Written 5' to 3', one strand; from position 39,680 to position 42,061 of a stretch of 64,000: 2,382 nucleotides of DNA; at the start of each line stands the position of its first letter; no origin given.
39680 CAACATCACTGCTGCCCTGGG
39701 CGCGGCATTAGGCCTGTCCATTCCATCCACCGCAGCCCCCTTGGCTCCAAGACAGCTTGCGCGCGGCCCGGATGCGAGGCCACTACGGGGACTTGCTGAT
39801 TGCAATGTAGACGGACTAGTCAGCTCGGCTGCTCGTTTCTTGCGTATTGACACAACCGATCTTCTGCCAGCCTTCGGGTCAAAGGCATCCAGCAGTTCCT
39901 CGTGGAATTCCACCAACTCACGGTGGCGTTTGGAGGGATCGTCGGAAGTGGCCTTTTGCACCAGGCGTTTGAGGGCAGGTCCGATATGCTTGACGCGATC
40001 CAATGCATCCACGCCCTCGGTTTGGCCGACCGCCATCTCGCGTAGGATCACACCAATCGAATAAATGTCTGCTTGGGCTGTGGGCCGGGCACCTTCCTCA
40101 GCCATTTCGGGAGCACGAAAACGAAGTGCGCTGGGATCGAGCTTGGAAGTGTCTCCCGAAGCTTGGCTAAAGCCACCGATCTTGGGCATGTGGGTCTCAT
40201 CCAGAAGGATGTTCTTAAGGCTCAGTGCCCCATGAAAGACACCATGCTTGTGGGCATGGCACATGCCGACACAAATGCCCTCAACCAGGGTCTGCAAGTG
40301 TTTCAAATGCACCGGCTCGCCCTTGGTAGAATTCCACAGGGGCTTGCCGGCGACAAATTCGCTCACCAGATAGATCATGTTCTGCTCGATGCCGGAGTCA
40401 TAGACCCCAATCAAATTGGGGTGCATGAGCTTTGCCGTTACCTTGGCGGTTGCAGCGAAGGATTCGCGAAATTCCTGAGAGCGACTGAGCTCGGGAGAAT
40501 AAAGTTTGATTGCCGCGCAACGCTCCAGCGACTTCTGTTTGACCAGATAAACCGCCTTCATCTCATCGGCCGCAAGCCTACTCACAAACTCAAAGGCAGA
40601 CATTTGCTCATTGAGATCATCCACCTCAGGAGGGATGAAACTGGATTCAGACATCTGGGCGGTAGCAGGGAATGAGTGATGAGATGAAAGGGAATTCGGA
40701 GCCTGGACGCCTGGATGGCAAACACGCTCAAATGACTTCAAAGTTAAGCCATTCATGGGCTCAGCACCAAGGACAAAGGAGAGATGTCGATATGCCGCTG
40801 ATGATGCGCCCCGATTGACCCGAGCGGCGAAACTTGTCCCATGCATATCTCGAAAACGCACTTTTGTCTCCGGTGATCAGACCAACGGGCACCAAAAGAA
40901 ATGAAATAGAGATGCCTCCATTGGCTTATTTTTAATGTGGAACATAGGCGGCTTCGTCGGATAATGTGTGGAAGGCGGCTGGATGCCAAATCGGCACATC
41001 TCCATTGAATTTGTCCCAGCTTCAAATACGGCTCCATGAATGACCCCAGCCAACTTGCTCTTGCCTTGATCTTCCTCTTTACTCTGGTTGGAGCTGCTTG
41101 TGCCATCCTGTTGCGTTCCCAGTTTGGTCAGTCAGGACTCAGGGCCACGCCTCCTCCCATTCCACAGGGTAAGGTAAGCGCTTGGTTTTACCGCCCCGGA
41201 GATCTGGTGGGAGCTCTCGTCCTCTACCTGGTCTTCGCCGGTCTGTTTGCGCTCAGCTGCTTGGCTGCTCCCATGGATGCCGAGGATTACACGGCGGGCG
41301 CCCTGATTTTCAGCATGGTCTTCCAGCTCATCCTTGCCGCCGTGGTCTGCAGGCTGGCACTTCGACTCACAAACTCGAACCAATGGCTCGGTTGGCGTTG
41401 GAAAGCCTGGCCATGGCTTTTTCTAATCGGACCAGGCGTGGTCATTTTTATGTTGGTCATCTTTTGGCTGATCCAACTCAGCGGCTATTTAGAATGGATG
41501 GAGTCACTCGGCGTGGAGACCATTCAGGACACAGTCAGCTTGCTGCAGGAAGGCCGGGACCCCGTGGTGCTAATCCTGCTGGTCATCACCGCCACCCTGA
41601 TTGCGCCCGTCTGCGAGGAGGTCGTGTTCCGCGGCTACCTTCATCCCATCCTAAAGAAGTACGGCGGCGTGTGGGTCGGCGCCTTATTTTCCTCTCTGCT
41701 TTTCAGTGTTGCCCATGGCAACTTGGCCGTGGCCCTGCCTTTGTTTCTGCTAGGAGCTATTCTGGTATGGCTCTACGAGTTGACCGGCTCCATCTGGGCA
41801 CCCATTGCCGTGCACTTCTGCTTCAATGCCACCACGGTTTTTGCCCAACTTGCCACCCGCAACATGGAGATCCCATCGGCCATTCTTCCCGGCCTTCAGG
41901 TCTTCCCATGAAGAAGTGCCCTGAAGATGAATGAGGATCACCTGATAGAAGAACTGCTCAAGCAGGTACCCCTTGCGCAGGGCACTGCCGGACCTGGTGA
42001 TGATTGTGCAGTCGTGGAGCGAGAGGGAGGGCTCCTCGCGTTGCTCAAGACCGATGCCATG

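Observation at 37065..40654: Split receptor? Lectin-bearing pseudokinase paired with a sensor-less active kinase paralogue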

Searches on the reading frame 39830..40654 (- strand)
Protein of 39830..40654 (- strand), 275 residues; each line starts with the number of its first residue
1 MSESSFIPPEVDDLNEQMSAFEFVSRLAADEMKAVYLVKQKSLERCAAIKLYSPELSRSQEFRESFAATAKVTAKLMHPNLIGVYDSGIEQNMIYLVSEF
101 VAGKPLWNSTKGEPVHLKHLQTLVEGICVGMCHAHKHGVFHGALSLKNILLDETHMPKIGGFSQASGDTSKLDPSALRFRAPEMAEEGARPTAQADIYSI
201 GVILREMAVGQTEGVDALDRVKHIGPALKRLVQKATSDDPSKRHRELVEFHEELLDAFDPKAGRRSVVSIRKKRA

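Call 62: predict_structure(alignment_id=A3)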
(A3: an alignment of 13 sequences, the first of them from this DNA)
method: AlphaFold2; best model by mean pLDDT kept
length: 275 residues; sequences in the alignment: 13
mean_pLDDT: 86.9   pTM: 0.84
mean pLDDT of the five models: 86.9, 84.6, 80.3, 79.4, 79.0
residues with pLDDT >= 90: 170; 70-90: 71; 50-70: 15; < 50: 19
segments of 3 or more residues with pLDDT < 50: 1-3, 165-167, 263-275
pLDDT, mean of each block of 10 residues (from residue 1): 71 95 93 93 95 91 88 91 93 93 88 90 96 94 89 93 56 74 86 95 95 90 92 97 98 91 45 33
secondary structure, 60 per line:
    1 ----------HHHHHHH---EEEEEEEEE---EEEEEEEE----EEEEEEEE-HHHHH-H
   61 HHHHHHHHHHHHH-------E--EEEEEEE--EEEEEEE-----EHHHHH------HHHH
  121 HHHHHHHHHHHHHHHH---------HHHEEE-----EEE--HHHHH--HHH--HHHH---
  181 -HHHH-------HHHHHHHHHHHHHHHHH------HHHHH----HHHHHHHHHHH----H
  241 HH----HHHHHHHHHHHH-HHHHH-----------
elements in order: H11-17 E21-29 E33-40 E45-52 H54-58 H60-73 E84-90 E93-99 H106-110 H117-136 E149-151 E157-159 H162-166 H174-177 H182-185 H193-209 H216-220 H225-235 H247-258 H260-264

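Call 69: fold_search(model_id=the predicted structure, library=pdb)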
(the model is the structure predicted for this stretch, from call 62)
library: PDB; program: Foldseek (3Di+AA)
matches with E <= 10: 2000; with E <= 0.001: 1999
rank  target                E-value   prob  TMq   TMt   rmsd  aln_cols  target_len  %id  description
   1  4ow8                  7.3e-17  1.00  0.77  0.77   5.2       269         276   26  Crystal structure of kinase domain of PknA from Mtb (released 2015-02-04)
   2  4eqm_A                8.7e-16  1.00  0.72  0.74   5.4       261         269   25  Structural analysis of Staphylococcus aureus serine/threonine kinase PknB (released 2012-06-27)
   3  9ymt                  1.0e-15  1.00  0.75  0.76   6.1       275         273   24  Staphylococcus aureus serine/threonine kinase Stk1 with inhibitor GW779439X (released 2026-03-11)
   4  4x3f_C                1.2e-15  1.00  0.75  0.76   6.3       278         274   27  Crystal structure of the intracellular domain of the M. tuberculosis Ser/Thr kinase PknA (released 2015-01-21)
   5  4x3f_A                1.6e-15  1.00  0.75  0.74   6.5       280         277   27  Crystal structure of the intracellular domain of the M. tuberculosis Ser/Thr kinase PknA (released 2015-01-21)
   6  4x3f_B                2.1e-15  1.00  0.76  0.75   6.7       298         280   25  Crystal structure of the intracellular domain of the M. tuberculosis Ser/Thr kinase PknA (released 2015-01-21)
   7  5u94                  3.3e-15  1.00  0.74  0.77   4.4       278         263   22  Crystal structure of the Mycobacterium tuberculosis PASTA kinase PknB in complex with the potential theraputic kinase in (released 2017-12-20)
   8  4eqm_D                4.7e-15  1.00  0.73  0.74   6.6       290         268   23  Structural analysis of Staphylococcus aureus serine/threonine kinase PknB (released 2012-06-27)
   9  1mru_A                5.2e-15  1.00  0.71  0.72   5.7       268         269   23  Intracellular Ser/Thr protein kinase domain of Mycobacterium tuberculosis PknB. (released 2003-02-11)
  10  6b2p                  5.8e-15  1.00  0.70  0.75   5.3       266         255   24  Dual Inhibition of the Essential Protein Kinases A and B in Mycobacterium tuberculosis (released 2018-02-14)
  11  1o6y                  8.0e-15  1.00  0.72  0.75   5.3       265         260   23  Catalytic domain of PknB kinase from Mycobacterium tuberculosis (released 2003-01-30)
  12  6b2q_B                8.4e-15  1.00  0.72  0.74   5.5       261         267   27  Dual Inhibition of the Essential Protein Kinases A and B in Mycobacterium tuberculosis (released 2018-02-14)
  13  1mru_B                1.2e-14  1.00  0.71  0.72   5.8       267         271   24  Intracellular Ser/Thr protein kinase domain of Mycobacterium tuberculosis PknB. (released 2003-02-11)
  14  2fum_C                1.3e-14  1.00  0.71  0.76   4.4       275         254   22  Catalytic domain of protein kinase PknB from Mycobacterium tuberculosis in complex with mitoxantrone (released 2006-08-01)
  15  6b2q_C                1.4e-14  1.00  0.72  0.74   5.6       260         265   26  Dual Inhibition of the Essential Protein Kinases A and B in Mycobacterium tuberculosis (released 2018-02-14)
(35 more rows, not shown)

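Call 71: search_solved_structures(query=window:39830-40654:-, max_evalue=1e-10, show_alignments=3)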
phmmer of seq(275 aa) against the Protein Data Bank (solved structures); distinct sequences matched with E-value up to 1e-10: 31.
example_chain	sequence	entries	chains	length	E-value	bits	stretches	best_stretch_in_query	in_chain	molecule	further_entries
9ymt_A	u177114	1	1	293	9.4e-17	64.5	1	21-242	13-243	Serine/Threonine Kinase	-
4eqm_A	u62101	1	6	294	9.5e-17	64.5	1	21-242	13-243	Protein kinase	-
6b2p_A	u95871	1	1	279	2.1e-15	60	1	23-212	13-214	Serine/threonine-protein kinase PknB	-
5u94_A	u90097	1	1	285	2.2e-15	60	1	22-212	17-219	Serine/threonine-protein kinase PknB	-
1o6y_A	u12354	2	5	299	2.4e-15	59.9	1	22-212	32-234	SERINE/THREONINE-PROTEIN KINASE PKNB | Probable serine/threonine-protein kinase pknB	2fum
1mru_A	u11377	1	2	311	2.4e-15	59.8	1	22-212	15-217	Probable serine/threonine-protein kinase pknB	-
9ruk_A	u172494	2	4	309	3.7e-15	59.3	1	21-212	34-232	Serine/threonine-protein kinase StkP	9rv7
9ruj_A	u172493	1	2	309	4e-15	59.1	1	21-212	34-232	Serine/threonine-protein kinase StkP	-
9ru3_A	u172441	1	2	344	5.4e-15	58.7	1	21-212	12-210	Serine/threonine-protein kinase StkP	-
3f69_A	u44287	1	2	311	1.6e-14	57.2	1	25-212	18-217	Serine/threonine-protein kinase pknB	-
4ow8_A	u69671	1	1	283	1.7e-14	57.1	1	28-212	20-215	Serine/threonine-protein kinase PknA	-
9tmq_A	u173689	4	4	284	1.7e-14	57.1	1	28-212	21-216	Serine/threonine-protein kinase PknA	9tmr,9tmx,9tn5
6i2p_A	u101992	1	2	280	1.9e-14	56.9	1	24-212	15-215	Serine/threonine-protein kinase PknB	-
3f61_A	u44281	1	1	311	2.1e-14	56.8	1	25-213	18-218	Serine/threonine-protein kinase pknB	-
6b2q_A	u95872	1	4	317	2.2e-14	56.7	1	28-212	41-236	Serine/threonine-protein kinase PknA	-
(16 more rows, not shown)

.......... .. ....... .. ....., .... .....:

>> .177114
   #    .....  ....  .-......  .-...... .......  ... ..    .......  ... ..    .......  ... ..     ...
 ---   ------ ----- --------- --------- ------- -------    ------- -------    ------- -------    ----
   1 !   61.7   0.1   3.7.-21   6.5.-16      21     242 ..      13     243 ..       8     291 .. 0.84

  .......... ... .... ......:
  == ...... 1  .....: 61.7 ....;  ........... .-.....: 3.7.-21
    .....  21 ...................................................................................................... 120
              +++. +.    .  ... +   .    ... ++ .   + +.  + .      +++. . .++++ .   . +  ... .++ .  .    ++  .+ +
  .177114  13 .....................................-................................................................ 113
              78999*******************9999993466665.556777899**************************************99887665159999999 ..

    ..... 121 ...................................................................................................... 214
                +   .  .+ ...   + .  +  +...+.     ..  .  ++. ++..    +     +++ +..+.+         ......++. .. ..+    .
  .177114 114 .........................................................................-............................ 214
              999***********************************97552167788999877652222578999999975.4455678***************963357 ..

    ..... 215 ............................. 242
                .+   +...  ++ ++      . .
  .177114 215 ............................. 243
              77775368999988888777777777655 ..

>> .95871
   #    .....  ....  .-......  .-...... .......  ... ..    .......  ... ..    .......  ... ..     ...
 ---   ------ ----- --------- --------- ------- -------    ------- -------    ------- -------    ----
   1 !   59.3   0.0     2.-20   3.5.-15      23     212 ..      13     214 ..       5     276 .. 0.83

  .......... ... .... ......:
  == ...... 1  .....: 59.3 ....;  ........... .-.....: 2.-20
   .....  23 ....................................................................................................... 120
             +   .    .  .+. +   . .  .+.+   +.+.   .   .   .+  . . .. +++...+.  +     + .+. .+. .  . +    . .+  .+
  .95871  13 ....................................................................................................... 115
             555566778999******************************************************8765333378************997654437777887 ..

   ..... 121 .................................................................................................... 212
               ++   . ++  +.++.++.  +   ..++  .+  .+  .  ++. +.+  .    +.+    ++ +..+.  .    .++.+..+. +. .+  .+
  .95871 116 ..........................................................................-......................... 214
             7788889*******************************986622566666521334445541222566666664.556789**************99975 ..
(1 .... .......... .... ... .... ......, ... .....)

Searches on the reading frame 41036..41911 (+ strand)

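Call 68: search_protein_families(library=pfam, proteins=[window:41036-41911:+], max_evalue=0.01)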
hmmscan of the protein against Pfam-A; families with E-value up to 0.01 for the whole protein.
window:41036-41911:+ (291 aa): 1 family
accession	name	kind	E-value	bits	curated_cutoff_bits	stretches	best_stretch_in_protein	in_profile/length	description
PF02517.21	Rce1-like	-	2.9e-23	82.4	22.4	1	178-265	3-92/93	Type II CAAX prenyl endopeptidase Rce1-like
